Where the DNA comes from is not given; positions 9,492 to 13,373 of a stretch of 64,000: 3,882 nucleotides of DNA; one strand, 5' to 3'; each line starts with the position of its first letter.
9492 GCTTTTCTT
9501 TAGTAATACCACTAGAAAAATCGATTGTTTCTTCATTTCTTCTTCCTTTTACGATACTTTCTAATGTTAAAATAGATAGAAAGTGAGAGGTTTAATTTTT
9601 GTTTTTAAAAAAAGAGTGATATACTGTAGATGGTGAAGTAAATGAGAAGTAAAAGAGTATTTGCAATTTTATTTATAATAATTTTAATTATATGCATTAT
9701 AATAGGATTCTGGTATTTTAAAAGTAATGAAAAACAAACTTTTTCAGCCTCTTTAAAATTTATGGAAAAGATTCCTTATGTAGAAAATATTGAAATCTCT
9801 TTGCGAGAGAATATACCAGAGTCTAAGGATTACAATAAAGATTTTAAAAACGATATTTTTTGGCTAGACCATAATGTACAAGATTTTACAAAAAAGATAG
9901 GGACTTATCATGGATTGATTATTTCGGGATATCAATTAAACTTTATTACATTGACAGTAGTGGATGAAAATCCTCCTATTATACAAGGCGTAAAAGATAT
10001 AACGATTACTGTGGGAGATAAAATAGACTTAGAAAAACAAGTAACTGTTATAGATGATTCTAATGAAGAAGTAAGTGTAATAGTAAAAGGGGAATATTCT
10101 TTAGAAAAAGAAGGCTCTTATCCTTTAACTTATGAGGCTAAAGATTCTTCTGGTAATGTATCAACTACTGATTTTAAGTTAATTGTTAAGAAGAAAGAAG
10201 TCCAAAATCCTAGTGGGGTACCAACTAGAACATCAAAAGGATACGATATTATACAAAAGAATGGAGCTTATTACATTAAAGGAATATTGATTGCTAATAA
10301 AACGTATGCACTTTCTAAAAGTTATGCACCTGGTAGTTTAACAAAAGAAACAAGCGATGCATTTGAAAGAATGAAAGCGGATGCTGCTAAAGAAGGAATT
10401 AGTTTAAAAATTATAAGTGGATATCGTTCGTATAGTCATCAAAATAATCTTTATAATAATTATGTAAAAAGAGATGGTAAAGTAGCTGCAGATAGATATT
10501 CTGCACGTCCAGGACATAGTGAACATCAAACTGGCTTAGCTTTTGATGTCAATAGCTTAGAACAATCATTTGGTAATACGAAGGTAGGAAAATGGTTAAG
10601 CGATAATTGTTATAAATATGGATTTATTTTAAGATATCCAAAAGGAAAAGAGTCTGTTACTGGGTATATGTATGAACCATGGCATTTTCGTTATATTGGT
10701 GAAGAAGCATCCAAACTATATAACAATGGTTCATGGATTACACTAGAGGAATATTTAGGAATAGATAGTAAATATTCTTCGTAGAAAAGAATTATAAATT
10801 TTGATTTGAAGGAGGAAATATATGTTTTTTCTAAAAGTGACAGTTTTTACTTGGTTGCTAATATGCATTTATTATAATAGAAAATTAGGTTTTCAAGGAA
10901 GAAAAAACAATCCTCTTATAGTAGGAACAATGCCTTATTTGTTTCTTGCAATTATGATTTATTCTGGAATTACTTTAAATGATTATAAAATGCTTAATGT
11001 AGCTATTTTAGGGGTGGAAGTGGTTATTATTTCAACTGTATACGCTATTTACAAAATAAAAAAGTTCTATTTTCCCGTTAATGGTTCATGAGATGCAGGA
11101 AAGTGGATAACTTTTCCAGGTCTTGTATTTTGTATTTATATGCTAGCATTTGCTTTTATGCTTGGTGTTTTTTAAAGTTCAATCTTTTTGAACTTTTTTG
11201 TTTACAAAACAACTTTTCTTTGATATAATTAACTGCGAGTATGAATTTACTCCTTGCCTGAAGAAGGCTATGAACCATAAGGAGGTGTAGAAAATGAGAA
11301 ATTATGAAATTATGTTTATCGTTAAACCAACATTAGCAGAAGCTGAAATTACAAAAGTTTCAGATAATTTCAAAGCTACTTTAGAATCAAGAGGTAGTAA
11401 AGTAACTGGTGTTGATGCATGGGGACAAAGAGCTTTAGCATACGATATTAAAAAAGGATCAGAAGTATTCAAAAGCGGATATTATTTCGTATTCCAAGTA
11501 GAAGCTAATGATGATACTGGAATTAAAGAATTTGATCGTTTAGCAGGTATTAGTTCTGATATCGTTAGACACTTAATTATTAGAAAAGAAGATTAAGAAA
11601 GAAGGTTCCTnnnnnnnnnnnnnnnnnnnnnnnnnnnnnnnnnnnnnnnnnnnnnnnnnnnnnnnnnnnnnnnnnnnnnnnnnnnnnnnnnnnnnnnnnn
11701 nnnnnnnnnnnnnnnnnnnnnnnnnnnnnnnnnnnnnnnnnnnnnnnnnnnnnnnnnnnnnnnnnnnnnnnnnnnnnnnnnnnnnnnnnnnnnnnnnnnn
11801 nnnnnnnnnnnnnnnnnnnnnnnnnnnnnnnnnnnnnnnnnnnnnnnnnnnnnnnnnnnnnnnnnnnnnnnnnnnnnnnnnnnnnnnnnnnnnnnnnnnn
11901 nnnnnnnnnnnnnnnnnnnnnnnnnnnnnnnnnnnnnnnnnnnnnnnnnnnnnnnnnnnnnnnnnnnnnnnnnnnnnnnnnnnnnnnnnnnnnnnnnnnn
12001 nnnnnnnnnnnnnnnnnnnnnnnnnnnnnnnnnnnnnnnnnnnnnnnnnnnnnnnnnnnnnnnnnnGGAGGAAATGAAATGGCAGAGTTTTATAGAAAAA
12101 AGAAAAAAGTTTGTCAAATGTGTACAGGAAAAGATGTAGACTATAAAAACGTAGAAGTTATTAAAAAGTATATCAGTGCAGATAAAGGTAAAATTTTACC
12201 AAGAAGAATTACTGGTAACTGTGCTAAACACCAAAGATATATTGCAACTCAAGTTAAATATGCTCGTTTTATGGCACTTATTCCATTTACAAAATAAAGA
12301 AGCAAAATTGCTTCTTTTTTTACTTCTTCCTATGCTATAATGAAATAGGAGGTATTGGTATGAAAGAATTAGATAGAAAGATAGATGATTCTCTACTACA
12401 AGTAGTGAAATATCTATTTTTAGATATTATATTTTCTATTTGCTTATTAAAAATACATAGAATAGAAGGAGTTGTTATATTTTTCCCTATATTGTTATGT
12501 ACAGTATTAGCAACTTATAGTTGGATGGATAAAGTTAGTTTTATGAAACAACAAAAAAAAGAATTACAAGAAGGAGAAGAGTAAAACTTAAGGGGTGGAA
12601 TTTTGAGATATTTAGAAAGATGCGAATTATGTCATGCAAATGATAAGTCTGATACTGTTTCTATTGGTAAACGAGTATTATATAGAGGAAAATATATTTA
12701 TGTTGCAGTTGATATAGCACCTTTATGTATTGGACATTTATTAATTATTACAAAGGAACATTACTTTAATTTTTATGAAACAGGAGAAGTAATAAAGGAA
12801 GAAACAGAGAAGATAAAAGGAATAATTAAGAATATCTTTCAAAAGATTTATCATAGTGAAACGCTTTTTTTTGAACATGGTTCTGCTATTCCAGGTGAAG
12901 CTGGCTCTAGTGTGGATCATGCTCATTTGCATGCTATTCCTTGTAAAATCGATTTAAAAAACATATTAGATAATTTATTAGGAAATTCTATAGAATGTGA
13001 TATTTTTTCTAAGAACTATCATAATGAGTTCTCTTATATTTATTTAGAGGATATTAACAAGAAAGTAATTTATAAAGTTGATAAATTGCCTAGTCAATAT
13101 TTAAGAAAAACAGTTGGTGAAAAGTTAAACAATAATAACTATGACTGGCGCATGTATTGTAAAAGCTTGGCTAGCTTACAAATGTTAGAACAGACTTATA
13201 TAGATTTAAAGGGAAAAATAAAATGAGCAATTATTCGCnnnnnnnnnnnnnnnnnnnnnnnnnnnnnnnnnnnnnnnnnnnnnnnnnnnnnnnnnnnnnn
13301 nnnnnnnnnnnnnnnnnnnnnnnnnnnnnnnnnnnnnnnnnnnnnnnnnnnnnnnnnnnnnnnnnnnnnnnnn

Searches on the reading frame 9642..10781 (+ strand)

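Call 56: search_protein_families(library=pfam, proteins=[window:9642-10781:+], max_evalue=0.01)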
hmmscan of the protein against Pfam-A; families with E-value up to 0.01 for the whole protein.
window:9642-10781:+ (380 aa): 4 families
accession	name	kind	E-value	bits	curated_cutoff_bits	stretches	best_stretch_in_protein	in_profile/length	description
PF02557.22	VanY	-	1.8e-45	154.4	25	1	233-353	4-131/132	D-alanyl-D-alanine carboxypeptidase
PF16403.11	Bact_surface_Ig-like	-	2.6e-07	31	27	1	114-176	3-65/71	Bacterial surface protein, Ig-like domain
PF07523.18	Big_3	-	0.0018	19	21.2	1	116-172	2-63/68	Bacterial Ig-like domain (group 3)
PF09148.16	DUF1934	-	0.0095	16.3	22.5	0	131-186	4-56/128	Domain of unknown function (DUF1934)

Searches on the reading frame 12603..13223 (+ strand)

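Call 56: search_protein_families(library=pfam, proteins=[window:12603-13223:+], max_evalue=0.01)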
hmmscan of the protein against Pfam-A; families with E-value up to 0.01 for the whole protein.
window:12603-13223:+ (207 aa): 3 families
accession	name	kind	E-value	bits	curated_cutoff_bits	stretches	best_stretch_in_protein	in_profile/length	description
PF01230.28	HIT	-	1.5e-07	32.4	21.5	1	23-113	6-94/98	HIT domain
PF04677.20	CwfJ_C_1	-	1.9e-07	31.4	21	1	3-115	10-110/122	Protein similar to CwfJ C-terminus 1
PF11969.13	DcpS_C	-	0.00056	20.8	24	1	22-114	13-102/114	Scavenger mRNA decapping enzyme C-term binding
